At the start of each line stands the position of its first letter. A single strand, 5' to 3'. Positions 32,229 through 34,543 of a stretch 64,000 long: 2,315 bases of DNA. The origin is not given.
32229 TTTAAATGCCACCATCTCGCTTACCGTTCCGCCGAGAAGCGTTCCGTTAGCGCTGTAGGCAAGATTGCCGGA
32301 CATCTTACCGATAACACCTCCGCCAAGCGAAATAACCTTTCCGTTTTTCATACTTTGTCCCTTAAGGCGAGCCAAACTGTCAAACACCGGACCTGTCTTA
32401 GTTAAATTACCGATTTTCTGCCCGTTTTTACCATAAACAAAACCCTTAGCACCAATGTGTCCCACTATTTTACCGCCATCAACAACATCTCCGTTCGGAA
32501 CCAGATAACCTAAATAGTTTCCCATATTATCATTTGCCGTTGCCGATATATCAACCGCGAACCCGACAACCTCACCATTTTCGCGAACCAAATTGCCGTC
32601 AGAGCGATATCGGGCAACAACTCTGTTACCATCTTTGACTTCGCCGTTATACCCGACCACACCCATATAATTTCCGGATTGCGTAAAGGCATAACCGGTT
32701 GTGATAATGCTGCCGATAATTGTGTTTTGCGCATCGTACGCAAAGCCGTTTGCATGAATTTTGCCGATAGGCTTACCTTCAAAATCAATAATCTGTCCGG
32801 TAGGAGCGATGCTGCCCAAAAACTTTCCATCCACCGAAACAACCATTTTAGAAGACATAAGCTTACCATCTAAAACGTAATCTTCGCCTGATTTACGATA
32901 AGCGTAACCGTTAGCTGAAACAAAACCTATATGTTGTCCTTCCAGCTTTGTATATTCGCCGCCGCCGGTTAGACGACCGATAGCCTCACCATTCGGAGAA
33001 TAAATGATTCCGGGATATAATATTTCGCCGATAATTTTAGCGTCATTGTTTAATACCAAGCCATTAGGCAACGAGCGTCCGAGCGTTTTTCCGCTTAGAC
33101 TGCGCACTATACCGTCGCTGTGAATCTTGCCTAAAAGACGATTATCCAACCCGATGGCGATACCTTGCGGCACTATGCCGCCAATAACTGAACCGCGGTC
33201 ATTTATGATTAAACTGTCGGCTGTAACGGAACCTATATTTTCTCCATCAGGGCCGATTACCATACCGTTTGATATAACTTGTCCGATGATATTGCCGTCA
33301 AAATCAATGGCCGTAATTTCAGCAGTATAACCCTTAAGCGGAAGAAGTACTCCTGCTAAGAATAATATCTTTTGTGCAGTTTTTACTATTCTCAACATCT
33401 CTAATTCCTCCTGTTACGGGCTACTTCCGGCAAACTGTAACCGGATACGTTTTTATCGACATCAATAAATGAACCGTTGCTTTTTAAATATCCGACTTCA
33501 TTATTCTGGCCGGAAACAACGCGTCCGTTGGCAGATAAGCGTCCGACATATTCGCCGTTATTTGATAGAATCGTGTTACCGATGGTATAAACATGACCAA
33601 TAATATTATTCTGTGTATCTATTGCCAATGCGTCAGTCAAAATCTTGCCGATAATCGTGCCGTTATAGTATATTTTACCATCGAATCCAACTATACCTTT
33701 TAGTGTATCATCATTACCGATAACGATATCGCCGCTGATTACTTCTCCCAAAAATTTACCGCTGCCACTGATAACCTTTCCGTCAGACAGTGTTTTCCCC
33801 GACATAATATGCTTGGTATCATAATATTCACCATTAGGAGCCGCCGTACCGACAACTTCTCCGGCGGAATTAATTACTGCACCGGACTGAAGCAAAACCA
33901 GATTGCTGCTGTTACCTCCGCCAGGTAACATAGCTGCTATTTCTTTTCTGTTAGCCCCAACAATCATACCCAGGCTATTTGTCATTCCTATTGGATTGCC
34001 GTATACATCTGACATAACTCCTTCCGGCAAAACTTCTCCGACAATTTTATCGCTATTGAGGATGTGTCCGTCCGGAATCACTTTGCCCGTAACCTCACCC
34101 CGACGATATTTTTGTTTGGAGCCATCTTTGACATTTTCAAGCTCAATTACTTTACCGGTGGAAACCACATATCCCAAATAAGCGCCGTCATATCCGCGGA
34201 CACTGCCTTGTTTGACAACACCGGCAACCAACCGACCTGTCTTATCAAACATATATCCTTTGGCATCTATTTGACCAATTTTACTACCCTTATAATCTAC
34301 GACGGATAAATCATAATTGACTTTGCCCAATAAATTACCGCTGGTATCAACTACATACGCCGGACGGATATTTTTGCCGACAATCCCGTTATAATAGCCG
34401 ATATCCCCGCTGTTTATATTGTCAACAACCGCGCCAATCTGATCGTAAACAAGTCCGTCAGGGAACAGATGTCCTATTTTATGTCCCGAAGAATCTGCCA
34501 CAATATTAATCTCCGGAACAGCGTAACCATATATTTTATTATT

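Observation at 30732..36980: One ~6-kb repeat field runs across the gene boundary: possible split or fissioned VirB10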

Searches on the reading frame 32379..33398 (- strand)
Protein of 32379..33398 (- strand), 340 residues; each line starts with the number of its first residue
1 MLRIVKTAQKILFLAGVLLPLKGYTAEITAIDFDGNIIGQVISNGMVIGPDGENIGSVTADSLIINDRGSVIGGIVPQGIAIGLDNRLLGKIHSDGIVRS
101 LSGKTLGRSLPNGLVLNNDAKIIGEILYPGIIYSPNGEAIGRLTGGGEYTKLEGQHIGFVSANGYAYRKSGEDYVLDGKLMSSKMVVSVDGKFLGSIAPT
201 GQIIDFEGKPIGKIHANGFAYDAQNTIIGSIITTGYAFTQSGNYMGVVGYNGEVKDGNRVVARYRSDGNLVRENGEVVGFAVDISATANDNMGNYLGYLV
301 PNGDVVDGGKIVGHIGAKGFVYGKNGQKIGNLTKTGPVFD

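Call 64: predict_structure(alignment_id=A4)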
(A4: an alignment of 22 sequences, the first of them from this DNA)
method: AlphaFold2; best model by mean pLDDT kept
length: 340 residues; sequences in the alignment: 22
mean_pLDDT: 88.8   pTM: 0.80
mean pLDDT of the five models: 88.8, 87.4, 86.3, 86.0, 85.1
residues with pLDDT >= 90: 208; 70-90: 117; 50-70: 14; < 50: 1
segments of 3 or more residues with pLDDT < 50: none
pLDDT, mean of each block of 10 residues (from residue 1): 74 77 67 93 89 90 88 92 92 93 93 91 91 91 91 93 92 93 85 88 90 91 93 90 90 88 91 92 91 91 90 92 93 74
secondary structure, 60 per line:
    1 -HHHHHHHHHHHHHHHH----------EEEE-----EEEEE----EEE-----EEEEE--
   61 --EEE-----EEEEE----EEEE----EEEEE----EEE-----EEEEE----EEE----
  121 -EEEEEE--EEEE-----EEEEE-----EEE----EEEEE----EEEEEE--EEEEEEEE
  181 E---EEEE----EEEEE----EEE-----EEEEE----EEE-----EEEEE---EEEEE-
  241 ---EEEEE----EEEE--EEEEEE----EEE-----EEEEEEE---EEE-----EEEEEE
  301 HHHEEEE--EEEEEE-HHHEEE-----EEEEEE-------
elements in order: H2-17 E28-31 E37-41 E46-48 E54-58 E63-65 E71-75 E80-83 E88-92 E97-99 E105-109 E114-116 E122-127 E130-133 E139-143 E149-151 E156-160 E165-170 E173-181 E185-188 E193-197 E202-204 E210-214 E219-221 E227-231 E235-239 E244-248 E253-256 E259-264 E269-271 E277-283 E287-289 E295-300 E304-307 E310-315 E320-322 E328-333

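Call 69: fold_search(model_id=the predicted structure, library=pdb)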
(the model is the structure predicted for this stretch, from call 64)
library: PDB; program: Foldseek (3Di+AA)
matches with E <= 10: 630; with E <= 0.001: 19
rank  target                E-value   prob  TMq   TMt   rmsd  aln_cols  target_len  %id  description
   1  7bif_A                5.7e-08  0.60  0.13  0.15  17.1       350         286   13  Crystal structure of v22WRAP-T, a 7-bladed designer protein (released 2021-09-22)
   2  3hxj_D                1.8e-07  0.35  0.12  0.13  16.8       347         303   13  Crystal Structure of Pyrrolo-quinoline quinone (PQQ_DH) from Methanococcus maripaludis, Northeast Structural Genomics  (released 2009-08-25)
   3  8qja_D                1.9e-07  0.20  0.09  0.05  21.4       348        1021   14  T6SS-linked Rhs repeat protein - Advenella mimigardefordensis VgrG-Rhs core (released 2024-09-25)
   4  8qjd_B                2.7e-07  0.14  0.08  0.05  27.0       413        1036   12  T6SS-linked Rhs repeat protein - Salmonella bongori Rhs-core domain (released 2024-09-25)
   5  8qja_B                7.0e-07  0.16  0.09  0.04  25.1       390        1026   12  T6SS-linked Rhs repeat protein - Advenella mimigardefordensis VgrG-Rhs core (released 2024-09-25)
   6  6suq                  2.5e-06  0.11  0.10  0.03  24.7       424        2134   12  Crystal Structure of TcdB2-TccC3-TEV (released 2019-12-04)
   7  7ax0                  7.7e-06  0.23  0.15  0.16  18.1       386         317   13  Crystal structure of the computationally designed Scone-E protein co-crystallized with STA form a (released 2021-06-30)
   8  6l7i_G                2.8e-05  0.09  0.11  0.08  24.3       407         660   12  Signal substraction of TcdB1-TccC2 and part of TcdA1 (released 2021-03-31)
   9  8h8b                  3.3e-05  0.06  0.08  0.04  22.5       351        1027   12  Type VI secretion system effector RhsP in its pre-autoproteolysis and monomeric form (released 2023-01-18)
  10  5kis_B                4.3e-05  0.15  0.15  0.10  21.3       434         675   11  YenB/RHS2 complex (released 2017-08-09)
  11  4igl_D                4.3e-05  0.08  0.11  0.07  21.4       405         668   12  Structure of the RHS-repeat containing BC component of the secreted ABC toxin complex from Yersinia entomophaga (released 2013-08-07)
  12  5fsc_B                1.0e-04  0.12  0.11  0.14  17.1       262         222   18  Structure of tectonin 2 from Laccaria bicolor in complex with allyl- alpha_4-methyl-mannoside (released 2017-03-29)
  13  7v1n_A                1.3e-04  0.06  0.09  0.03  32.2       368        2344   15  Structure of the Clade 2 C. difficile TcdB in complex with its receptor TFPI (released 2022-02-23)
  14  4o9x                  1.3e-04  0.04  0.08  0.03  21.6       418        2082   11  Crystal Structure of TcdB2-TccC3 (released 2014-02-26)
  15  4igl_B                2.6e-04  0.05  0.10  0.07  21.3       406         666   12  Structure of the RHS-repeat containing BC component of the secreted ABC toxin complex from Yersinia entomophaga (released 2013-08-07)
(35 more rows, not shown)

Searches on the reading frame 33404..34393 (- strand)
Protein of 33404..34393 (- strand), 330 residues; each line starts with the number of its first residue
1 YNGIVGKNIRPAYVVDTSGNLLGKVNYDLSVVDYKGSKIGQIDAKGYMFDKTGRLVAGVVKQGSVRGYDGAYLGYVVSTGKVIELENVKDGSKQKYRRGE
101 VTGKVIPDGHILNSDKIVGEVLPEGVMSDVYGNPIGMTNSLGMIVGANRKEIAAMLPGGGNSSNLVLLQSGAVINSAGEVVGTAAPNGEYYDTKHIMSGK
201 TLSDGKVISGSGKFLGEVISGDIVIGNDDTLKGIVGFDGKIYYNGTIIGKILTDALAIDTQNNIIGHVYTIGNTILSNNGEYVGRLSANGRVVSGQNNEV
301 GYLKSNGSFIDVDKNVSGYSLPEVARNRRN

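Call 62: predict_structure(alignment_id=A3)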
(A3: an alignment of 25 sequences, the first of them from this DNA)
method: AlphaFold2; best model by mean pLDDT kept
length: 330 residues; sequences in the alignment: 25
mean_pLDDT: 88.7   pTM: 0.83
mean pLDDT of the five models: 88.7, 88.5, 87.0, 86.7, 86.5
residues with pLDDT >= 90: 203; 70-90: 113; 50-70: 5; < 50: 9
segments of 3 or more residues with pLDDT < 50: 323-330
pLDDT, mean of each block of 10 residues (from residue 1): 75 94 93 94 91 89 90 93 84 80 93 90 90 90 92 89 89 92 92 92 91 93 92 92 92 93 93 86 88 90 91 90 44
secondary structure, 60 per line:
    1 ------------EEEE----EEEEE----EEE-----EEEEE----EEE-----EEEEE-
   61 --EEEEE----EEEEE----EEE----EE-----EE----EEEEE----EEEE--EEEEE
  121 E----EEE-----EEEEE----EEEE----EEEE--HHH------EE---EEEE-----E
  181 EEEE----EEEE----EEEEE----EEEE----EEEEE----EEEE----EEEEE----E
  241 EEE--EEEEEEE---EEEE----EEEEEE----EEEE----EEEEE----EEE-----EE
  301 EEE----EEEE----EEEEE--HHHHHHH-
elements in order: E13-16 E21-25 E30-32 E38-42 E47-49 E55-59 E63-67 E72-76 E81-83 E101-105 E110-113 E116-121 E126-128 E134-138 E143-146 E151-154 E171-174 E180-184 E189-192 E197-201 E206-209 E214-218 E223-226 E231-235 E240-243 E246-252 E256-259 E264-269 E274-277 E282-286 E291-293 E299-303 E308-311 E316-320 H323-329

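Call 65: fold_search(model_id=the predicted structure, library=pdb)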
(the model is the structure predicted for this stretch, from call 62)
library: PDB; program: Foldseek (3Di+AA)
matches with E <= 10: 571; with E <= 0.001: 11
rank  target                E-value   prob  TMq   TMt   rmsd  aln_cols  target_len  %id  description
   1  8qja_A                2.5e-06  0.21  0.09  0.05  22.0       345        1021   14  T6SS-linked Rhs repeat protein - Advenella mimigardefordensis VgrG-Rhs core (released 2024-09-25)
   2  7pq5                  8.8e-06  0.20  0.12  0.05  26.4       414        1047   12  Photorhabdus laumondii T6SS-associated Rhs protein carrying the Tre23 toxin domain (released 2021-12-01)
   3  8qjb_A                8.8e-06  0.14  0.09  0.05  26.9       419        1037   14  T6SS-linked Rhs repeat protein - Salmonella bongori Rhs-core domain extended N-terminus (released 2024-09-25)
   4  8qja_D                2.7e-05  0.16  0.10  0.05  21.7       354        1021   13  T6SS-linked Rhs repeat protein - Advenella mimigardefordensis VgrG-Rhs core (released 2024-09-25)
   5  8cp6_B                8.1e-05  0.08  0.08  0.04  22.8       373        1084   14  Type six secretion system exported effector 5 (Tse5) (released 2023-12-06)
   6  4igl_B                2.1e-04  0.12  0.12  0.08  19.8       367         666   13  Structure of the RHS-repeat containing BC component of the secreted ABC toxin complex from Yersinia entomophaga (released 2013-08-07)
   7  6h6f_F                6.0e-04  0.06  0.10  0.04  21.9       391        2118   12  PTC3 holotoxin complex from Photorhabdus luminiscens - Mutant TcC-D651A (released 2018-10-03)
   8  6sue_F                6.4e-04  0.07  0.11  0.03  25.1       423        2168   10  Structure of Photorhabdus luminescens Tc holotoxin pore, Mutation TccC3-D651A (released 2019-11-06)
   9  6l7i_G                6.9e-04  0.07  0.10  0.07  24.1       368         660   12  Signal substraction of TcdB1-TccC2 and part of TcdA1 (released 2021-03-31)
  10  2z48_A                7.4e-04  0.07  0.11  0.09  19.5       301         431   14  Crystal Structure of Hemolytic Lectin CEL-III Complexed with GalNac (released 2007-10-30)
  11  6suq                  9.3e-04  0.07  0.10  0.03  22.4       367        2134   10  Crystal Structure of TcdB2-TccC3-TEV (released 2019-12-04)
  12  8r50_A                3.8e-03  0.03  0.09  0.03  24.3       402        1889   14  Mouse teneurin-3 compact dimer - A1B1 isoform (released 2024-05-08)
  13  9qpq_D                4.1e-03  0.06  0.12  0.08  21.9       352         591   12  The structure of the COPI leaf bound to GOLPH3 (released 2025-10-22)
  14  6vyc_A                4.1e-03  0.06  0.12  0.12  17.9       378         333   13  Crystal structure of WD-repeat domain of human WDR91 (released 2020-03-25)
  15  8r54_A                5.1e-03  0.06  0.10  0.04  16.4       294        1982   13  Mouse teneurin-3 non-compact subunit - A0B0 isoform (released 2024-05-08)
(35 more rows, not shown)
